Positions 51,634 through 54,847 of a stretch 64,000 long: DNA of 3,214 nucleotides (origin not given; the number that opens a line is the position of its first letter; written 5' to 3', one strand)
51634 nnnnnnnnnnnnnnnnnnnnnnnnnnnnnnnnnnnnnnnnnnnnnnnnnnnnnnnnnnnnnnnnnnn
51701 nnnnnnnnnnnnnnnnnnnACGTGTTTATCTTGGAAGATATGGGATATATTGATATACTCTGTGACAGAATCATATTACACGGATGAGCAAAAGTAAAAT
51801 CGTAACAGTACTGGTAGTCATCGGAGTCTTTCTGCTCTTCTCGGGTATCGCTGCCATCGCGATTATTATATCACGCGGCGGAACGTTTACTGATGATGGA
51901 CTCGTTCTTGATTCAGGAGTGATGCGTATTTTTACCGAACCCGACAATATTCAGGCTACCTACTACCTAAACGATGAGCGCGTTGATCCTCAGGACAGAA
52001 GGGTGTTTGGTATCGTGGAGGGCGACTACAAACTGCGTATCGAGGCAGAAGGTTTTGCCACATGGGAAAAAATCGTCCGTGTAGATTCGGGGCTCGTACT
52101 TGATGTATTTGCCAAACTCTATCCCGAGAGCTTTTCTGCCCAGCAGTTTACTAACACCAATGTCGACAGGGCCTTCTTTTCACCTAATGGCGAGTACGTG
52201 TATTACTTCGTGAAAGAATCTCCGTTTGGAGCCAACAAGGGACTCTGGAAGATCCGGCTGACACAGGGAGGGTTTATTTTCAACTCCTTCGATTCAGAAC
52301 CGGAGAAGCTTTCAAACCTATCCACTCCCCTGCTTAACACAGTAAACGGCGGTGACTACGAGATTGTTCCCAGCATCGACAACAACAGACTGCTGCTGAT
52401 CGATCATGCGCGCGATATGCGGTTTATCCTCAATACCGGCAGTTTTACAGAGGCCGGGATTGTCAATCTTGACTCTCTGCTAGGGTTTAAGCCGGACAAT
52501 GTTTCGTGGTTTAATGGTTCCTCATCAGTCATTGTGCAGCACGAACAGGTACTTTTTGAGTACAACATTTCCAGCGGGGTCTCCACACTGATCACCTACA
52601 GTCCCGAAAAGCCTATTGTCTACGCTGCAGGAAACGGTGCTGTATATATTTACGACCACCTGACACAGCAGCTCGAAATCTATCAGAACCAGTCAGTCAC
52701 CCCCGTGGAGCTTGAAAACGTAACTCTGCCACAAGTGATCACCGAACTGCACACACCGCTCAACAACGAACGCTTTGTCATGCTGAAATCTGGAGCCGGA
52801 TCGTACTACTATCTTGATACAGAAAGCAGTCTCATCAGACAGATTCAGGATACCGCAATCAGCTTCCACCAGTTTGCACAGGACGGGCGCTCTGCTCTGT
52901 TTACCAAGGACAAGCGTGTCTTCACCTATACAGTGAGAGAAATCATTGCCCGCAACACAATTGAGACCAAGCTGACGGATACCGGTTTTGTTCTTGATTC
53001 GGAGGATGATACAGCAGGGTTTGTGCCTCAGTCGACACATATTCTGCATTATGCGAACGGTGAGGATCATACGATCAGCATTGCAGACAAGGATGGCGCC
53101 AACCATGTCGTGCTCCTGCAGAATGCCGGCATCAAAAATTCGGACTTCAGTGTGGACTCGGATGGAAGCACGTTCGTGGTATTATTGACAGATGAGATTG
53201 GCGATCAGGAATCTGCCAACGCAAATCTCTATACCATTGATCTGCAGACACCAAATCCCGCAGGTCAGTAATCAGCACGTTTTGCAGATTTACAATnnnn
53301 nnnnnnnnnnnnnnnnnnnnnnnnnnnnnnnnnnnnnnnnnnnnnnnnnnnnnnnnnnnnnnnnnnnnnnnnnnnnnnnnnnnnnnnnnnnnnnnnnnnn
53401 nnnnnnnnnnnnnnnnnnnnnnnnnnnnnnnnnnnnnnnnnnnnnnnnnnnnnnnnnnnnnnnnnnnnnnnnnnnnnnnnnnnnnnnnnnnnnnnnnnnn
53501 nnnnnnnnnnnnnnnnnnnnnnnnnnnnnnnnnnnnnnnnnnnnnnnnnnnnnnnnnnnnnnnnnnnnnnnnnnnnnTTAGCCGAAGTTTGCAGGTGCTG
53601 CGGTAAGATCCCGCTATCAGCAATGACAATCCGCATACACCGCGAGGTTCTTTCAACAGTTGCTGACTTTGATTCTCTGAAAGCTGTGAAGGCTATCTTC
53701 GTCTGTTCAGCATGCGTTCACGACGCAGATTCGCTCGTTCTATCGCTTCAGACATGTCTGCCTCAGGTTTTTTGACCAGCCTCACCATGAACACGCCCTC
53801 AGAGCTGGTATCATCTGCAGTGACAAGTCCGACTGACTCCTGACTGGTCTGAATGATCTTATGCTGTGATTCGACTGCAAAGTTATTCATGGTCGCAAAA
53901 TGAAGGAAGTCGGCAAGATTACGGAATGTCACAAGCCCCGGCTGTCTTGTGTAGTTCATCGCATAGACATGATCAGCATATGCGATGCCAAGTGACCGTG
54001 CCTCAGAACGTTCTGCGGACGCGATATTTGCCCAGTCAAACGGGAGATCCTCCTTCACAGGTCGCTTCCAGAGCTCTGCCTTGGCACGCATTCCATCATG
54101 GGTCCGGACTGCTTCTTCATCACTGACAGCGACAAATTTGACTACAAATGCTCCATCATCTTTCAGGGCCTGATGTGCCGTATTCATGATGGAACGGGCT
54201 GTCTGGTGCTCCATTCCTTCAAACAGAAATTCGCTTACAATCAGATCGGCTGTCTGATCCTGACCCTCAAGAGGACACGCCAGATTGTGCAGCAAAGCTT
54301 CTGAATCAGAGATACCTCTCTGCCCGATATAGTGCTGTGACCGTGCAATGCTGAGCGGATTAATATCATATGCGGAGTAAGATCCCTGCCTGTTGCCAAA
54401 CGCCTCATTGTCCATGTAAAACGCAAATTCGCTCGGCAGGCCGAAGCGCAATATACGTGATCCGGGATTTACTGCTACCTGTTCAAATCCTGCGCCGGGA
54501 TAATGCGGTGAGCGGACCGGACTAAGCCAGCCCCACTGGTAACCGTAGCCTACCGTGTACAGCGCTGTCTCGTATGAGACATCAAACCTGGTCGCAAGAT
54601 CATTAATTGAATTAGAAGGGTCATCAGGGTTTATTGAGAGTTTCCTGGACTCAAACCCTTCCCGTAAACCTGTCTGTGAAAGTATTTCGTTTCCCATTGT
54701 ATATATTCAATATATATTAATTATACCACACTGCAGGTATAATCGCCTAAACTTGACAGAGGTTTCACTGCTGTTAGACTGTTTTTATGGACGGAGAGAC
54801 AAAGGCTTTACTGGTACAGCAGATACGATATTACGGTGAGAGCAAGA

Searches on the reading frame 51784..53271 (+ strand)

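Call 73: search_protein_families(library=pfam, proteins=[window:51784-53271:+], max_evalue=0.001)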
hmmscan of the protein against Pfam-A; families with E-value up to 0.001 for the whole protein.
window:51784-53271:+ (495 aa): 1 family
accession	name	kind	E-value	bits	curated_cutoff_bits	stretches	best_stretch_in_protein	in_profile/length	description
PF08308.17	PEGA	-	4.8e-05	23.6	20.8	1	77-114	32-69/71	PEGA domain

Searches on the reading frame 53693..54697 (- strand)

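Call 3: search_protein_families(library=pfam, proteins=[window:53693-54697:-], max_evalue=0.01)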
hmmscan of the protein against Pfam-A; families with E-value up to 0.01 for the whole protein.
window:53693-54697:- (334 aa): 5 families
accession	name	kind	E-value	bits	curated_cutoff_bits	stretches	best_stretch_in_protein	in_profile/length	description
PF08242.18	Methyltransf_12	-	0.00023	22.3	30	1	103-183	19-97/98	Methyltransferase domain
PF13649.12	Methyltransf_25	-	0.0016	19.5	27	1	104-182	21-97/97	Methyltransferase domain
PF13847.12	Methyltransf_31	-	0.0035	17.5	27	1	102-200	26-123/145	Methyltransferase domain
PF08241.18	Methyltransf_11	-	0.0053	17.8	21.2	0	105-186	19-95/95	Methyltransferase domain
PF13489.12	Methyltransf_23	-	0.0059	16.8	27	1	106-200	46-130/164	Methyltransferase domain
